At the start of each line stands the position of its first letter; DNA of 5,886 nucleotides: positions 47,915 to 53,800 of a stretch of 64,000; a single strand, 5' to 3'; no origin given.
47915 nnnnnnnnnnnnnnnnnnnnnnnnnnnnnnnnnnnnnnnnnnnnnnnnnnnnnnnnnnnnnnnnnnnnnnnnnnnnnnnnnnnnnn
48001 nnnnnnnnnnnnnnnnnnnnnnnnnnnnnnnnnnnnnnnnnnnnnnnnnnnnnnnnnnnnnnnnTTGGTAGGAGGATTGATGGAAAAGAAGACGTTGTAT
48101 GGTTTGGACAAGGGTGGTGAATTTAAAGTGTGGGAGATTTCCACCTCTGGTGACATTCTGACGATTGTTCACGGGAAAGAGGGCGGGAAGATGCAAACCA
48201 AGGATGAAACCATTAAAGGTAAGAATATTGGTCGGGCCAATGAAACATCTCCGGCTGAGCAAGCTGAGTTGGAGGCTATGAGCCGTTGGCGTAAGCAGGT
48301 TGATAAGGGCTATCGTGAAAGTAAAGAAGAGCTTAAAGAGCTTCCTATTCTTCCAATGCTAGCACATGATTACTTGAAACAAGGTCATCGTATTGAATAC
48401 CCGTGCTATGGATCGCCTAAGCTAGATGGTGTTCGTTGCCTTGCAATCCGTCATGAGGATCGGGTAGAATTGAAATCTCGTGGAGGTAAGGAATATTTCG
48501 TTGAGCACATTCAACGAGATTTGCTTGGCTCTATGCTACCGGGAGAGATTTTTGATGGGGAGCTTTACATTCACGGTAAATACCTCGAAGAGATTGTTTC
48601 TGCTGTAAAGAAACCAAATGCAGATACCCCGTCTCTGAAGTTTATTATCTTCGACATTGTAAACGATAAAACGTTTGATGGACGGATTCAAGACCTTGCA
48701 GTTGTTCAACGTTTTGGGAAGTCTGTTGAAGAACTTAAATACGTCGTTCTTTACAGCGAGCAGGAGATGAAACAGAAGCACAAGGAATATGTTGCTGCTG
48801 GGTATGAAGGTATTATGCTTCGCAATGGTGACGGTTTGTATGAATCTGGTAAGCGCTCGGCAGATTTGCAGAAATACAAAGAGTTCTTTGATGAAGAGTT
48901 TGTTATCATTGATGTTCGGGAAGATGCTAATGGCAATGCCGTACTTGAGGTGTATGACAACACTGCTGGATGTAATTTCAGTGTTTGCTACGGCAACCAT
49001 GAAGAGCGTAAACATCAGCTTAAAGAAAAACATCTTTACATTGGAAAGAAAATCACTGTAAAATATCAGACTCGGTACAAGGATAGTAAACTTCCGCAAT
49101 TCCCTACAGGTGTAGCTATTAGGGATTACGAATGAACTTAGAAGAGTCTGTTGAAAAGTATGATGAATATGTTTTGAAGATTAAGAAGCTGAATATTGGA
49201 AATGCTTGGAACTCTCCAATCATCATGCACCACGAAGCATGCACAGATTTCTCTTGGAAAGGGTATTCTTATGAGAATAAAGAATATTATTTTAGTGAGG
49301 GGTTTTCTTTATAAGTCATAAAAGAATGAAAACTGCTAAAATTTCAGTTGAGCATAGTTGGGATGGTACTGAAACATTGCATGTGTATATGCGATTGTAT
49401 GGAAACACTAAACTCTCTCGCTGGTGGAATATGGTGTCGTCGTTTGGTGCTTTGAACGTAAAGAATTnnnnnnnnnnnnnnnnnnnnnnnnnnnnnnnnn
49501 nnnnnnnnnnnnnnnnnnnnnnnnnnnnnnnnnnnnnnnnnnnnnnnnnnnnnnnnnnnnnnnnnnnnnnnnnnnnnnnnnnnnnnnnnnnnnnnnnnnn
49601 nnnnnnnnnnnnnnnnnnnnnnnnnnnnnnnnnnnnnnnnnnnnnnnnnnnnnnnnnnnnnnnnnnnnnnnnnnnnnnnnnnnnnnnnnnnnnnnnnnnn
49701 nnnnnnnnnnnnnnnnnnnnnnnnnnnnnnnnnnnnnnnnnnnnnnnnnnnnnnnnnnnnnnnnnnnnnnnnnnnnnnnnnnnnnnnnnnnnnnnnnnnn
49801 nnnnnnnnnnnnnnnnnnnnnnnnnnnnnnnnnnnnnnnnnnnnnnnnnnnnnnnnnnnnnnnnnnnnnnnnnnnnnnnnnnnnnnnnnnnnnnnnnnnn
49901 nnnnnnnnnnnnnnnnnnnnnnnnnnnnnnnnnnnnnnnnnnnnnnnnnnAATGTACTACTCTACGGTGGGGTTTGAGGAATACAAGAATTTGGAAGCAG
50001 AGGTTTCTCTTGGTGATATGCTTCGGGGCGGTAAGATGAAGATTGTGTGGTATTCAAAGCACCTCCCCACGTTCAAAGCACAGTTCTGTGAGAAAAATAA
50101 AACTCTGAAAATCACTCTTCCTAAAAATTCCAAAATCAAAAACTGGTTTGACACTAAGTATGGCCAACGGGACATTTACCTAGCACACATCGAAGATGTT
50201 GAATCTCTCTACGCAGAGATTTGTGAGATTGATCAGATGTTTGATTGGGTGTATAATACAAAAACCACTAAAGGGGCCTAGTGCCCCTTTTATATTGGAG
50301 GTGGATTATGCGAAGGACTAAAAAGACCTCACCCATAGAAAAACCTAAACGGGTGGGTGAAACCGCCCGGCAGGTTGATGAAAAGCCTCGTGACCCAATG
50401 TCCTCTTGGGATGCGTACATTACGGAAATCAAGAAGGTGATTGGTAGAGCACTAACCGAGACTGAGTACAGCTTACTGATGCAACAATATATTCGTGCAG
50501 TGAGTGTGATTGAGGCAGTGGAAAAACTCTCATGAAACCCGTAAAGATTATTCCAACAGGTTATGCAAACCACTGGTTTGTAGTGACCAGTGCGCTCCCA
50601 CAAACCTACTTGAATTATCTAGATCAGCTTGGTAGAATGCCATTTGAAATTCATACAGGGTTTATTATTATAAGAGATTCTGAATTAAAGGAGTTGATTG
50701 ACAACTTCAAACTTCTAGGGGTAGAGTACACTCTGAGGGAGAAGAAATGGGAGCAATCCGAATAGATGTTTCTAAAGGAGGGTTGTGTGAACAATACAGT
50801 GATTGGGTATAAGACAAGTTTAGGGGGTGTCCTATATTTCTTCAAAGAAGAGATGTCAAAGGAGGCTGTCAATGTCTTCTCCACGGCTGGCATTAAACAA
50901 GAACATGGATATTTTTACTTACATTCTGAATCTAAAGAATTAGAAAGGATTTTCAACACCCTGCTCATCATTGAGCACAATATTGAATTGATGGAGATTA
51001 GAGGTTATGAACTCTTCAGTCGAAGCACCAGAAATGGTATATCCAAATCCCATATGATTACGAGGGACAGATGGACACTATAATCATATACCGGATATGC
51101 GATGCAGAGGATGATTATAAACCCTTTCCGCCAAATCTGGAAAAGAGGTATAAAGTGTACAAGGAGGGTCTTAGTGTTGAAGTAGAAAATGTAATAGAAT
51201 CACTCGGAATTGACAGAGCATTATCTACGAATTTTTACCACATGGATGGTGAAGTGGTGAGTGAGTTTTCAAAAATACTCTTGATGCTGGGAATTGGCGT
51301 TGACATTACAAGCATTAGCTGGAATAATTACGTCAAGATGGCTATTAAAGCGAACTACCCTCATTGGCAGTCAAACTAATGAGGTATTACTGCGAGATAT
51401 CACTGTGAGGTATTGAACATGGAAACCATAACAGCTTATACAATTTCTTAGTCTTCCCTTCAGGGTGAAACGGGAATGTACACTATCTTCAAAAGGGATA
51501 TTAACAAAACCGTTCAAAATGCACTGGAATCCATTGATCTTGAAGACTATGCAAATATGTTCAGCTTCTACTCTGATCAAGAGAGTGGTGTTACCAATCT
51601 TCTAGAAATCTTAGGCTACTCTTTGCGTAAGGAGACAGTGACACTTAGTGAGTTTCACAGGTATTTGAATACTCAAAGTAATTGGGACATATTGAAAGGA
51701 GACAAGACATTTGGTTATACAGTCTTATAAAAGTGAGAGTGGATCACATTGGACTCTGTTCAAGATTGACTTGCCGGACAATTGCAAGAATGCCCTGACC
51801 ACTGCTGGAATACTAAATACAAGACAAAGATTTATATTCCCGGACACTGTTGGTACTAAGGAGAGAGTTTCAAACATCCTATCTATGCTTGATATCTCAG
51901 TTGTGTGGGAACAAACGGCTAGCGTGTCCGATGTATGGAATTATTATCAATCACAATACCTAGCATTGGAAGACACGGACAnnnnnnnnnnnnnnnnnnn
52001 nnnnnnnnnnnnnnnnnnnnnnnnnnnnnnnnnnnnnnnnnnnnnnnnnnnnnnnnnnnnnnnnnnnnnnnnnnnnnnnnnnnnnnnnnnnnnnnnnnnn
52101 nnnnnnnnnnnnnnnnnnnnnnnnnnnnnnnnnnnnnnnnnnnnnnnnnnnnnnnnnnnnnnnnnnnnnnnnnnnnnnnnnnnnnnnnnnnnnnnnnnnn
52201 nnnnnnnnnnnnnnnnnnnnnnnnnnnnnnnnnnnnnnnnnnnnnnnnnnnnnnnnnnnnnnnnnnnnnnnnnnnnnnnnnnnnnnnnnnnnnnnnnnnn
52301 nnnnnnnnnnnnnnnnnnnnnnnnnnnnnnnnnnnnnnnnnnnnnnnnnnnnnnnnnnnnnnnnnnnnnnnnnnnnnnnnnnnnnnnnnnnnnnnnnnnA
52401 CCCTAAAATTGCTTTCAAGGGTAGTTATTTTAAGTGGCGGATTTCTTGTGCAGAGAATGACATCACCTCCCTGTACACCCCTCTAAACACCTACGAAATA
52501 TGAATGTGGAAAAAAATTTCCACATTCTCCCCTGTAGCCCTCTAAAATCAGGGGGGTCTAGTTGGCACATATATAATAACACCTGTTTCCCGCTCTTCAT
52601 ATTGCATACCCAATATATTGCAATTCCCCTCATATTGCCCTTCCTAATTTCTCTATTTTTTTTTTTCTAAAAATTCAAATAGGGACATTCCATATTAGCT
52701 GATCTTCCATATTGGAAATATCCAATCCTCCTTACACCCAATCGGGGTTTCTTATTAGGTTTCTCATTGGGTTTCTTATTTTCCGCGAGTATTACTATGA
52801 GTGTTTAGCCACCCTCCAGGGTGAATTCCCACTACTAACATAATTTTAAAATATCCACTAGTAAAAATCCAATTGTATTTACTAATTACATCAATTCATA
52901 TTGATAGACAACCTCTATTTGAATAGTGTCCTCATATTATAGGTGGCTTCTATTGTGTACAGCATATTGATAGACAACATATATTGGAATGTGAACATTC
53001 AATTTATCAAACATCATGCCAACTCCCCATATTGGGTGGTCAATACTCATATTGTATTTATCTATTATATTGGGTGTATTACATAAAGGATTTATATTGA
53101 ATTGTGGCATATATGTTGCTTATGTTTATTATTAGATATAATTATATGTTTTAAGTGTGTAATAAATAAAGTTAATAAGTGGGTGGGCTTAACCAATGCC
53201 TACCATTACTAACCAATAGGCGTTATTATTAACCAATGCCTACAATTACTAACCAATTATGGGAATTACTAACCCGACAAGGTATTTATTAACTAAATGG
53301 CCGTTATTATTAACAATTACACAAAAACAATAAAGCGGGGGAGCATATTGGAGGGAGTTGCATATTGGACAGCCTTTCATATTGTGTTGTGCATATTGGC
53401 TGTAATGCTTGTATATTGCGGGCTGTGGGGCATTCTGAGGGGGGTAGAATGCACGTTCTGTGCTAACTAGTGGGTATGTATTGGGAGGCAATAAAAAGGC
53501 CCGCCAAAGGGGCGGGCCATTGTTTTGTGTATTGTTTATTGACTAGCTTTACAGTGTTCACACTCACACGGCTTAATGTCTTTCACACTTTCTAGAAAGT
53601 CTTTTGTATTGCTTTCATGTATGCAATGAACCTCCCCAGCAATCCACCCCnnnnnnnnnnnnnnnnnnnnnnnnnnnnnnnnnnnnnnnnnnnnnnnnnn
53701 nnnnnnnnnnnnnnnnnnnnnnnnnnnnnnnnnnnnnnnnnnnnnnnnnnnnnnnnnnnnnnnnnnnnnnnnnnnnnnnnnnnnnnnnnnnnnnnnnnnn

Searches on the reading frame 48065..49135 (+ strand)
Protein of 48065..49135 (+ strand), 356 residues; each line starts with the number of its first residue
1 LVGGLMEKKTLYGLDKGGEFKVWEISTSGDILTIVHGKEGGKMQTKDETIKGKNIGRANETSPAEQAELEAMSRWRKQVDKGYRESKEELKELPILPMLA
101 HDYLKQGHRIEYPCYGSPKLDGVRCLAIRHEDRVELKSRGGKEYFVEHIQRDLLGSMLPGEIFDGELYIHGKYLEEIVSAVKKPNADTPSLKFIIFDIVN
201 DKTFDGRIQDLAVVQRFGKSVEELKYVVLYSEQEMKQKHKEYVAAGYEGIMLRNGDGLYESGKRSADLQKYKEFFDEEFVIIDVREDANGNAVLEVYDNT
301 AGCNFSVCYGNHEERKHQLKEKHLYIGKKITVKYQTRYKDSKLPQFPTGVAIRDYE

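Call 47: search_dna_similar(query=window:48065-49135:+, collection=phages, mode=protein, max_evalue=1e-20, max_rows=60, rows=spread)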
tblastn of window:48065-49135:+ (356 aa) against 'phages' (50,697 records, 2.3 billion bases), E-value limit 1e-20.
Records with a match: 956; places in all: 957; records where one place covers at least 80% of the query: 921.
Best place of each record, by identity: <60% 956.
By first word of the organism name: Escherichia 333; Pseudomonas 236; Salmonella 99; Klebsiella 37; Erwinia 35; Vibrio 26; Campylobacter 25; Shigella 24; Cronobacter 14; Felixounavirus 14; and 31 more.
By host as written in the record: Escherichia coli 98; - 95; Pseudomonas aeruginosa 71; Escherichia coli K-12 MG1655 50; Pseudomonas aeruginosa PAO1 26; Campylobacter jejuni 23; Pseudomonas syringae pv. actinidiae 18; Escherichia coli K-12 18; and 256 more.
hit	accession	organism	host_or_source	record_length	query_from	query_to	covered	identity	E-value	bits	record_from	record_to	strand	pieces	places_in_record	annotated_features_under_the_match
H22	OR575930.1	Pseudomonas phage vB_PseuGesM_254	Pseudomonas gessardii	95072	3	356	99%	48.6%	3e-103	338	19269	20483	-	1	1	DNA ligase | hypothetical protein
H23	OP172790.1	Escherichia phage ECO319P1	Shigella flexneri DA319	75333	8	354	97%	46.7%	1e-76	262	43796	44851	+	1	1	LIG: DNA ligase | hypothetical protein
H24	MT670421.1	Pseudomonas phage phiPsa381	Pseudomonas syringae pv. actinidiae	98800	9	356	98%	45.9%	1e-92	308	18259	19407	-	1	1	DNA ligase | hypothetical protein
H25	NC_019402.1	Cronobacter phage vB_CsaP_GAP52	Cronobacter sakazakii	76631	8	354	97%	45.9%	1e-78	267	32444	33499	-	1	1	ATP-dependent DNA ligase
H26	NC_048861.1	Proteus phage Privateer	Proteus mirabilis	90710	9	353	97%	45.7%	5e-79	269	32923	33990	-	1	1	ATP-dependent DNA ligase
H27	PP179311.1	Pseudomonas phage Pyxpy02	Pseudomonas syringae 19B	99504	6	356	99%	43.6%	7e-88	294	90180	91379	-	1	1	putative DNA ligase | hypothetical protein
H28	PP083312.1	Pseudomonas phage VB_PaN_phPA-Intesti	Pseudomonas aeruginosa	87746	3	356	99%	42.0%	3e-93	310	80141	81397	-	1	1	ATP-dependent DNA ligase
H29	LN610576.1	Pseudomonas phage vB_PaeM_PAO1_Ab17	Pseudomonas aeruginosa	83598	3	356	99%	41.8%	5e-92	306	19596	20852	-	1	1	ORF44: putative ATP-dependent polynucleotide ligase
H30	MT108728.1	Pseudomonas phage Epa17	Pseudomonas sp.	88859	3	356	99%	40.8%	1e-84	285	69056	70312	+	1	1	hypothetical protein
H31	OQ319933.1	Pseudomonas phage bmx-p3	Pseudomonas aeruginosa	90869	3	353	99%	40.1%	2e-69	241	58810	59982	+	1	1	DNA ligase | deoxycytidinylate deaminase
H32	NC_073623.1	Pseudomonas phage vB_Paer_PsCh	Pseudomonas aeruginosa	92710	3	353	99%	40.1%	7e-69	239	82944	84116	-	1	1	putative DNA ligase | putative CMP/dCMP deaminase, zinc-binding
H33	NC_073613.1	Pseudomonas phage vB_PaeM_LCK69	Pseudomonas aeruginosa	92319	3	353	99%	40.1%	5e-68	237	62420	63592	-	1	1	DNA ligase | dCMP deaminase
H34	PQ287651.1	Pseudomonas phage HHBS18_1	Pseudomonas aeruginosa BWKH18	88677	3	353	99%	39.9%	3e-68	238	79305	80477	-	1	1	ATP-dependent DNA ligase | dCMP deaminase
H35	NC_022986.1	Pseudomonas phage PAK_P4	Pseudomonas aeruginosa PAK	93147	3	353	99%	39.9%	4e-68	238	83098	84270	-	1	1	ATP-dependent DNA ligase | dCMP deaminase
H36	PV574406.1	Pseudomonas phage SW_PA2862_11_24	Pseudomonas aeruginosa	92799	3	353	99%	39.7%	3e-69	241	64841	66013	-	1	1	ATP-dependent DNA ligase | dCMP deaminase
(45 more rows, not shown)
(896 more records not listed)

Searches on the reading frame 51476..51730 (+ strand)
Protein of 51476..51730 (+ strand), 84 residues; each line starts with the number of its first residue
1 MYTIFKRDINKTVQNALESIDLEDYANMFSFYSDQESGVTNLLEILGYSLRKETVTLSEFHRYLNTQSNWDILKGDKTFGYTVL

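Call 12: search_protein_families(library=pfam, proteins=[window:51476-51730:+], max_evalue=0.1)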
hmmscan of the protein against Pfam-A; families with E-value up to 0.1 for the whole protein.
window:51476-51730:+ (84 aa): 1 family
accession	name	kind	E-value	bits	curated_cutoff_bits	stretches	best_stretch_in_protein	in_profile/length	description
PF21895.1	MTHFR_C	-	0.071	12.9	27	1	23-72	55-104/301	MTHFR, SAM-binding regulatory domain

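Call 13: search_protein_families(library=phrogs, proteins=[window:51476-51730:+], max_evalue=0.01)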
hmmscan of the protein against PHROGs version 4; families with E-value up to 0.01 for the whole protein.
window:51476-51730:+ (84 aa): 0 families

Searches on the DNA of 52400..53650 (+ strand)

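Call 7: search_dna_similar(query=window:52600-53600:+, collection=phages, mode=distant)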
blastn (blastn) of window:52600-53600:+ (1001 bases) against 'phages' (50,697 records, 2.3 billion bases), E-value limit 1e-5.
No match.

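Call 118: search_rna_families(source=window, start=52400, end=53650, threshold=evalue, max_evalue=1)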
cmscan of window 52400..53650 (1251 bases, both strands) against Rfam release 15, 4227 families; matches with E-value up to 1: 2.
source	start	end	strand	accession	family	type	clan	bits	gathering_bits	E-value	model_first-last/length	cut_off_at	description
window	53419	53525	+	RF00513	Trp_leader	Cis-reg; leader;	-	19.6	41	0.47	1-100/100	no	Tryptophan operon leader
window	53491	53559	-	RF00513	Trp_leader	Cis-reg; leader;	-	19.6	41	0.48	1-100/100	no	Tryptophan operon leader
